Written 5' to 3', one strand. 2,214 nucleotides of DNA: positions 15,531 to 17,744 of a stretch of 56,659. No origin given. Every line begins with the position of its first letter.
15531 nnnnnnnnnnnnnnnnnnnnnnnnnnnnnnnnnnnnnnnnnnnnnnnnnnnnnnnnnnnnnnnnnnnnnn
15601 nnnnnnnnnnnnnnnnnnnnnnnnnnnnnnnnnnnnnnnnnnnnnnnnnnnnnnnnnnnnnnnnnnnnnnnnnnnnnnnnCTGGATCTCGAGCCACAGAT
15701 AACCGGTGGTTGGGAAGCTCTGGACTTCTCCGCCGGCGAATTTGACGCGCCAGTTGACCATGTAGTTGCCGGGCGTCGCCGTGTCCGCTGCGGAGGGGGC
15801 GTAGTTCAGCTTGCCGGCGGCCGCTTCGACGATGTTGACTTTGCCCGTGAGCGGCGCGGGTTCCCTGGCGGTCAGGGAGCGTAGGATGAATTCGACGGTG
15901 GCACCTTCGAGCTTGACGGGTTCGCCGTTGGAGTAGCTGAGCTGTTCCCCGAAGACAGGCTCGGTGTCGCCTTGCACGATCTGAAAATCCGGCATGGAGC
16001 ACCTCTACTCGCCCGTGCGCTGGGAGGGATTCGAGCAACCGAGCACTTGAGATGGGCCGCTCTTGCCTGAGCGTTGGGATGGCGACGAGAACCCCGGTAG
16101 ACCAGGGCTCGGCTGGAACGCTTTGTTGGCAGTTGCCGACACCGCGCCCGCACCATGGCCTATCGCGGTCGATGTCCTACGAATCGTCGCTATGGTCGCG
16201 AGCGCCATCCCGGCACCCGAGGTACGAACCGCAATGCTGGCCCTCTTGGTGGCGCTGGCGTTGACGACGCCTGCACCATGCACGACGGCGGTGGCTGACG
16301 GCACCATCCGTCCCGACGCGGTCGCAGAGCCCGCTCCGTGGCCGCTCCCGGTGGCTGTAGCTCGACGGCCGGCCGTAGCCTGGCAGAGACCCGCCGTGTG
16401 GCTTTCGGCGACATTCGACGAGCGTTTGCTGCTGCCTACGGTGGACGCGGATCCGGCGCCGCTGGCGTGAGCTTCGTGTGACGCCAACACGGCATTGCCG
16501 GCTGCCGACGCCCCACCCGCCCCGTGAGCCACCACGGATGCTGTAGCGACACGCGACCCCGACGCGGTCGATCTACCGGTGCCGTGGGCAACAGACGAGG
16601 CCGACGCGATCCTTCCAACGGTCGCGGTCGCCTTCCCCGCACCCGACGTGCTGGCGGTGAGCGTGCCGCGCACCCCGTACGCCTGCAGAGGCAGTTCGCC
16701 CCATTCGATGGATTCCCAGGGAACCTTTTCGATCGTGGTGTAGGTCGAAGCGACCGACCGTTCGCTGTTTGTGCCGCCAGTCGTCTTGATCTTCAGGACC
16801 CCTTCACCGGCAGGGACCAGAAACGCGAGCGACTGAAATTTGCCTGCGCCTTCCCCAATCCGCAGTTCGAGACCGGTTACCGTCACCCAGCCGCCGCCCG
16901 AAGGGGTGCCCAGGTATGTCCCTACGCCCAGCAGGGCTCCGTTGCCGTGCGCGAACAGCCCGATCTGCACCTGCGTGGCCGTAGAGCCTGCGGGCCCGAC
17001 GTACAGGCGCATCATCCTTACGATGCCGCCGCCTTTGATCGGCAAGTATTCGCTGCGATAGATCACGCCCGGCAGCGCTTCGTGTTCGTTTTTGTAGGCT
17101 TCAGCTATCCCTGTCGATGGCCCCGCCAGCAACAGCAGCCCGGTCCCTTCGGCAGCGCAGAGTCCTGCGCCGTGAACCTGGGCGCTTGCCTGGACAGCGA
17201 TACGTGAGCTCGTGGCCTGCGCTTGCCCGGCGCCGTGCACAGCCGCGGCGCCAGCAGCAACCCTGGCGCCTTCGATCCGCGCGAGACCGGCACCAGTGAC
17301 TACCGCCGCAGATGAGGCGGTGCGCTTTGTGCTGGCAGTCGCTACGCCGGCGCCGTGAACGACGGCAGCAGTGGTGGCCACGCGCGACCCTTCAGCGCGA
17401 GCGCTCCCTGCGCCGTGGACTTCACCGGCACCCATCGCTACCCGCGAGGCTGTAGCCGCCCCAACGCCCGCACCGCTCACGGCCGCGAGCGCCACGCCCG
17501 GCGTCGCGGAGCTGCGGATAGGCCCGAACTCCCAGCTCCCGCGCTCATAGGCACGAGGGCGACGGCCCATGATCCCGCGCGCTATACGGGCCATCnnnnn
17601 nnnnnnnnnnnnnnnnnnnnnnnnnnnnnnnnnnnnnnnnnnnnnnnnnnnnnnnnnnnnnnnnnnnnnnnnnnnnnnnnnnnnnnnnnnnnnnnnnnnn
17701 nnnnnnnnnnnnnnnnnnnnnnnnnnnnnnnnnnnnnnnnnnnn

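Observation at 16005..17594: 529-aa virion-module protein built from about 15 tandem 20-residue HGAG repeats around a globular core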

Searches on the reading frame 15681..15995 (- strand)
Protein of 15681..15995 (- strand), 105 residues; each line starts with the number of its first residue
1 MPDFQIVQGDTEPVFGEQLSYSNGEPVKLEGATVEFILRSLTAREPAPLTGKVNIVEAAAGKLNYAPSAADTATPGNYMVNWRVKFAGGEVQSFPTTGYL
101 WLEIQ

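Call 125: search_protein_families(library=pfam, proteins=[window:15681-15995:-], max_evalue=5)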
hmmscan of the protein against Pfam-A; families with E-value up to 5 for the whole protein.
window:15681-15995:- (105 aa): 1 family
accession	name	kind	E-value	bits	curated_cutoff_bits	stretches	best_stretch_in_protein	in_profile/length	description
PF10651.15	BppU_N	-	0.17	12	23.1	1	22-84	39-98/142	BppU N-terminal domain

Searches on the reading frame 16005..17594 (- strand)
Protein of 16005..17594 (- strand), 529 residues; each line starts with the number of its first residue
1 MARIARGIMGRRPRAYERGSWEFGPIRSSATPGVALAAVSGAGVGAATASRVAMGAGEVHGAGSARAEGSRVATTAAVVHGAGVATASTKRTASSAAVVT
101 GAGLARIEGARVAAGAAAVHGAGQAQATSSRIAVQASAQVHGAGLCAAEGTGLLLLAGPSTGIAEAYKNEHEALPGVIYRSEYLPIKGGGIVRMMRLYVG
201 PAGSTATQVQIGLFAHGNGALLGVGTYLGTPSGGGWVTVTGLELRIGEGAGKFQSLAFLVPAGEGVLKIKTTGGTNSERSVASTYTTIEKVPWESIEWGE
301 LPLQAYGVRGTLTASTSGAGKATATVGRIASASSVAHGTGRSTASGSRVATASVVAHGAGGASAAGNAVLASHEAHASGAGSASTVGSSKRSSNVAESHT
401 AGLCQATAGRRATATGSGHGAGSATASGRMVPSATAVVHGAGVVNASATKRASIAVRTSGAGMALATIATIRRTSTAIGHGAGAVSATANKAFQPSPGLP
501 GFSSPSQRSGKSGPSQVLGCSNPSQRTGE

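Call 5: search_protein_families(library=pfam, proteins=[window:16005-17594:-], max_evalue=0.1)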
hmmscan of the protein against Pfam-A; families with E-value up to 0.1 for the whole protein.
window:16005-17594:- (529 aa): 0 families

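Call 6: search_protein_families(library=phrogs, proteins=[window:16005-17594:-], max_evalue=0.1)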
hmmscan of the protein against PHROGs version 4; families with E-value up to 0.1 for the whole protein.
window:16005-17594:- (529 aa): 0 families

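Call 7: search_dna_similar(query=window:16005-17594:-, collection=phages, mode=protein, max_evalue=0.001)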
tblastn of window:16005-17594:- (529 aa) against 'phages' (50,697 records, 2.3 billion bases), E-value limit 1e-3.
No match.

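Call 9: find_homologous_proteins(query=window:16005-17594:-, max_evalue=0.001)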
Query window:16005-17594:-: 8000 candidates shared short words with the query, none scored E <= 0.001.

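Call 17: search_protein_representatives(protein=window:16005-17594:-)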
Query: 529 residues. Proteins with E-value up to 0.001 (for the whole library): 2; up to 1e-10: 1; up to 1e-30: 0. The best 2 are listed.
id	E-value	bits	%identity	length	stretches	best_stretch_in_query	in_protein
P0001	3.8e-11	58.9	47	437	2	33-146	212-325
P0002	1.7e-05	40.2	35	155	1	175-297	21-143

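Call 19: find_encoding_contigs(protein=P0001, flank=10000, max_places=4)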
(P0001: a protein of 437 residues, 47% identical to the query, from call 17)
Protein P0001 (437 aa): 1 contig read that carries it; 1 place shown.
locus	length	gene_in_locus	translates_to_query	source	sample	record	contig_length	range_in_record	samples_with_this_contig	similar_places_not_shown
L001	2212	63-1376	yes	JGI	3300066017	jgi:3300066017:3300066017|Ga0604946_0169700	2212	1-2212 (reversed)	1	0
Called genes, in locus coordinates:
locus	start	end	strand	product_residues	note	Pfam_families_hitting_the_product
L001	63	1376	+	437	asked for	-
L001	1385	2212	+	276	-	?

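Call 20: find_encoding_contigs(protein=P0002, flank=10000, max_places=4)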
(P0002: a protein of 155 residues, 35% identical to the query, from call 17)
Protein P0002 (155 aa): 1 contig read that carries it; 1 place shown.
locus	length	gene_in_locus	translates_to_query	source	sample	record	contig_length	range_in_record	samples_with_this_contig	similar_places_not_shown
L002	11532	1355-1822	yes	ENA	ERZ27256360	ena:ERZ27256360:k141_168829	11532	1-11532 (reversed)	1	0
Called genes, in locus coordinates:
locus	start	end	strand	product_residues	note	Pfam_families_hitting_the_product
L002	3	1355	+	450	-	?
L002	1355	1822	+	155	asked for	-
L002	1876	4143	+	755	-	-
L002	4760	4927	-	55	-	-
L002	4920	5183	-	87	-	-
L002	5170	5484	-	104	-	PF26948:DUF8296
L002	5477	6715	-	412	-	PF05496:RuvB_N (faint), PF00004:AAA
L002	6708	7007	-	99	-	-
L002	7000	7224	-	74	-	-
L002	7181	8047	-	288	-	PF02511:Thy1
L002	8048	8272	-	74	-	-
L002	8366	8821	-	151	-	-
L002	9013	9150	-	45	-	-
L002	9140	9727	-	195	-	PF06559:DCD_N, PF22769:DCD, PF22569:DCD_C (weak), PF00692:dUTPase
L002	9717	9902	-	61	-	-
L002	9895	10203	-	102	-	-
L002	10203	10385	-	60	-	-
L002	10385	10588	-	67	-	-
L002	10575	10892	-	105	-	-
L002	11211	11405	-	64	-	-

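Call 23: search_protein_families(library=phrogs, proteins=[P0001, P0002, L001:1385-2212:+, L002:3-1355:+, L002:1876-4143:+], max_evalue=0.05)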
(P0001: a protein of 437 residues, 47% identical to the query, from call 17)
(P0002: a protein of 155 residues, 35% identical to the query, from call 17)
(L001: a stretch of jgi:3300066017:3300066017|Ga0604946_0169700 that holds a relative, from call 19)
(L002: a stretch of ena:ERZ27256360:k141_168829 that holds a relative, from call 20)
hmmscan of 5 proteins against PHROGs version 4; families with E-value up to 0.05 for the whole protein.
P0001 (437 aa): 0 families

P0002 (155 aa): 0 families

L001:1385-2212:+ (276 aa): 0 families

L002:3-1355:+ (450 aa): 24 families
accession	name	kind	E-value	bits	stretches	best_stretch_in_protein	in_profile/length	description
phrog_5207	-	unknown function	1.9e-15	57.4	1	1-167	402-551/689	-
phrog_454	-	tail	2.3e-14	53.5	1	298-336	284-396/1376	tail fiber protein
phrog_2631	-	tail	1.2e-13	51.6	1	152-336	225-382/644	tail fiber protein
phrog_7032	-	tail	4.7e-12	45.8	1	295-336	246-287/866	tail fiber protein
phrog_4209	-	tail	2.4e-11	44.3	2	297-429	107-248/406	tail fiber protein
phrog_2824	-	head and packaging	5.6e-10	38.8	1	1-81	270-351/1151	virion structural protein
phrog_9625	-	unknown function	5.7e-09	35.1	1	229-339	788-905/1586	-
phrog_23595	-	tail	1.9e-08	34.7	1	3-75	277-351/440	minor tail protein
phrog_26941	-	tail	5.6e-08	32.9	1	1-157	303-459/603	tail protein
phrog_8713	-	tail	1.5e-07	31.8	1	298-336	393-431/509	tail fiber protein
phrog_2282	-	tail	4.7e-07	30.2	1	47-356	147-438/547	tail fiber protein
phrog_4549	-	tail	3e-06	26.6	1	297-337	269-309/869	tail fiber protein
phrog_38759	-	unknown function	1.4e-05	24.7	1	295-336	163-204/920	-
phrog_22284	-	tail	2.2e-05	23.6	1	115-169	719-773/1236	tail fiber protein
phrog_22682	-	tail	2.9e-05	24.3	1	300-370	178-243/400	tail fiber protein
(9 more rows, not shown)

L002:1876-4143:+ (755 aa): 1 family
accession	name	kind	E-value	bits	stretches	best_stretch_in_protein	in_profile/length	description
phrog_3170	-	unknown function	3e-14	53.9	1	92-243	111-265/433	-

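Call 29: find_related_loci(query=window:16005-17594:-, collection=viral_contigs, flank=10000)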
Query window:16005-17594:- (529 aa) in viral_contigs; peptide patterns used: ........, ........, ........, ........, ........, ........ (x = any residue, [..] = any of these).
11 stretches matched a pattern, but none encodes a relative of the query by tblastn (E <= 1e-3).

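Call 52: search_protein_families(library=pfam, proteins=[P0001, P0002], max_evalue=0.1)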
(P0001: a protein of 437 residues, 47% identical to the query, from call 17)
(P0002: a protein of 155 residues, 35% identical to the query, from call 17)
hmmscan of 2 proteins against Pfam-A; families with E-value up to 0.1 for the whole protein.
P0001 (437 aa): 0 families

P0002 (155 aa): 1 family
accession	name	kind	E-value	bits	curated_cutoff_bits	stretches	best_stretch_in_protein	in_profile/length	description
PF20674.3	SpaA_3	-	0.021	15.3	24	1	3-78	36-110/121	Prealbumin-like fold domain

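Call 54: search_solved_structures(query=window:16005-17594:-, max_evalue=10)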
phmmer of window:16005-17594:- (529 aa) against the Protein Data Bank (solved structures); distinct sequences matched with E-value up to 10: 2.
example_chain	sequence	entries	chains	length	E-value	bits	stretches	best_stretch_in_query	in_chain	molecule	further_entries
6yjo_A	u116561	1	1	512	0.049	15.6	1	164-239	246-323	FAD-binding PCMH-type domain-containing protein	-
9f5t_A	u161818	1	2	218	0.38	12.7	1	103-174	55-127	BpJOS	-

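Call 64: predict_structure(alignment_id=A4)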
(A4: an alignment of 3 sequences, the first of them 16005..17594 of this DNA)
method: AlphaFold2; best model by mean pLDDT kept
length: 529 residues; sequences in the alignment: 3
mean_pLDDT: 57.1   pTM: 0.51
mean pLDDT of the five models: 57.1, 55.4, 54.7, 50.2, 49.1
residues with pLDDT >= 90: 0; 70-90: 190; 50-70: 138; < 50: 201
segments of 3 or more residues with pLDDT < 50: 1-32, 132-134, 151-171, 174-178, 180-196, 201-203, 216-221, 231-237, 239-255, 261-267, 269-309, 491-529
pLDDT, mean of each block of 10 residues (from residue 1): 29 29 30 62 70 68 78 74 80 73 78 70 75 59 71 33 31 48 42 47 51 48 53 48 39 49 48 28 20 29 38 74 67 73 68 75 73 79 79 80 80 76 78 74 76 70 68 55 58 39 30 27 28
secondary structure, 60 per line:
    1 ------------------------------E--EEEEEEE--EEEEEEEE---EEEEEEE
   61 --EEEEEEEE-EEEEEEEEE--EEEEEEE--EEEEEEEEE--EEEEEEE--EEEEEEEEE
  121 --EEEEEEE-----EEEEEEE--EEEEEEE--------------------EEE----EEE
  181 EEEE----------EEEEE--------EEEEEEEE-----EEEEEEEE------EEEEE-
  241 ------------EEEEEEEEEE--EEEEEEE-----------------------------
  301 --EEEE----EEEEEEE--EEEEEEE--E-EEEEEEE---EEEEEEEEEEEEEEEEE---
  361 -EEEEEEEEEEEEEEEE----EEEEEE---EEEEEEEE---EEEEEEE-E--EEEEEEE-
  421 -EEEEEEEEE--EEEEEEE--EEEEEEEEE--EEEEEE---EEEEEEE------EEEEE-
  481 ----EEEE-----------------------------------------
elements in order: E34-40 E43-50 E54-60 E63-70 E72-80 E83-89 E92-100 E103-109 E112-120 E123-129 E135-141 E144-150 E171-173 E178-184 E195-199 E208-215 E221-228 E235-239 E253-262 E265-271 E303-306 E311-317 E320-326 E331-337 E341-357 E362-377 E382-387 E391-398 E402-408 E413-419 E422-430 E433-439 E442-450 E453-458 E462-468 E475-479 E485-488

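Call 68: fold_search(model_id=the predicted structure, library=pdb)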
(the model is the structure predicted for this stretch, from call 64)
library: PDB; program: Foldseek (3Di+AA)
matches with E <= 10: 935; with E <= 0.001: 0
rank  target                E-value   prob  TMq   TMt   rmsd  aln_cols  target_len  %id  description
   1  7zkp_A                2.9e-02  0.90  0.13  0.26  11.4       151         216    9  Late assembly intermediate of the proximal proton pumping module of complex I with assembly factors NDUFAF1 and CIA84 (released 2022-11-23)
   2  1o8s_A                3.2e-02  0.98  0.15  0.45   5.8       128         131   12  Structure of CsCBM6-3 from Clostridium stercorarium in complex with cellobiose (released 2003-03-13)
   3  3h09_A                4.3e-02  0.23  0.20  0.13  18.9       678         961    8  The structure of Haemophilus influenzae IgA1 protease (released 2009-04-21)
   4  1gmm                  4.5e-02  0.94  0.14  0.43   6.5       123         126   13  Carbohydrate binding module CBM6 from xylanase U Clostridium thermocellum (released 2001-11-28)
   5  3c7e                  4.7e-02  0.97  0.14  0.15   5.2       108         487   14  Crystal structure of a glycoside hydrolase family 43 arabinoxylan arabinofuranohydrolase from Bacillus subtilis. (released 2008-11-18)
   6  8yzo                  5.2e-02  0.85  0.12  0.12  10.2       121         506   20  Crystal structural analysis of PaL mutant L297M (released 2024-04-17)
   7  4jdo_D                5.5e-02  0.51  0.08  0.17  12.0       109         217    9  Secreted chlamydial protein pgp3, coiled-coil deletion (released 2013-06-05)
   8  3c7g_A                6.7e-02  0.90  0.12  0.13   6.0       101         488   13  Crystal structure of a glycoside hydrolase family 43 arabinoxylan arabinofuranohydrolase from Bacillus subtilis in com (released 2008-11-18)
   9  3x0t_B                6.7e-02  0.85  0.13  0.43   6.3       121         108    9  Crystal structure of PirA (released 2015-08-26)
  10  3h09_B                6.7e-02  0.16  0.18  0.11  18.5       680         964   10  The structure of Haemophilus influenzae IgA1 protease (released 2009-04-21)
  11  9no3_D                7.8e-02  0.90  0.13  0.14   5.8       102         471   20  The bifunctional arabinofuranosidase/xylosidase from metagenome of Pseudacanthotermes militaris. (released 2025-10-08)
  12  4jdm_B                7.8e-02  0.75  0.10  0.19  10.6       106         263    8  Secreted Chlamydial Protein PGP3, full-length (released 2013-06-05)
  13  1uxx_X                8.7e-02  0.90  0.13  0.43   5.1       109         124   12  CBM6ct from Clostridium thermocellum in complex with xylopentaose (released 2004-03-11)
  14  1nae_A                9.1e-02  0.97  0.14  0.47   4.4       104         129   14  Structure of CsCBM6-3 from Clostridium stercorarium in complex with xylotriose (released 2003-03-18)
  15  7ula_A                9.1e-02  0.60  0.12  0.14   7.6       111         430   18  Structure of the Pseudomonas putida AlgKX modification and secretion complex (released 2022-12-14)
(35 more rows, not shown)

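Call 121: search_protein_families(library=ncbifam, proteins=[window:16005-17594:-, P0001], max_evalue=0.05)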
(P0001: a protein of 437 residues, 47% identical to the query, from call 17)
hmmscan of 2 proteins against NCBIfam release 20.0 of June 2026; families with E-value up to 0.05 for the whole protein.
window:16005-17594:- (529 aa): 0 families

P0001 (437 aa): 0 families
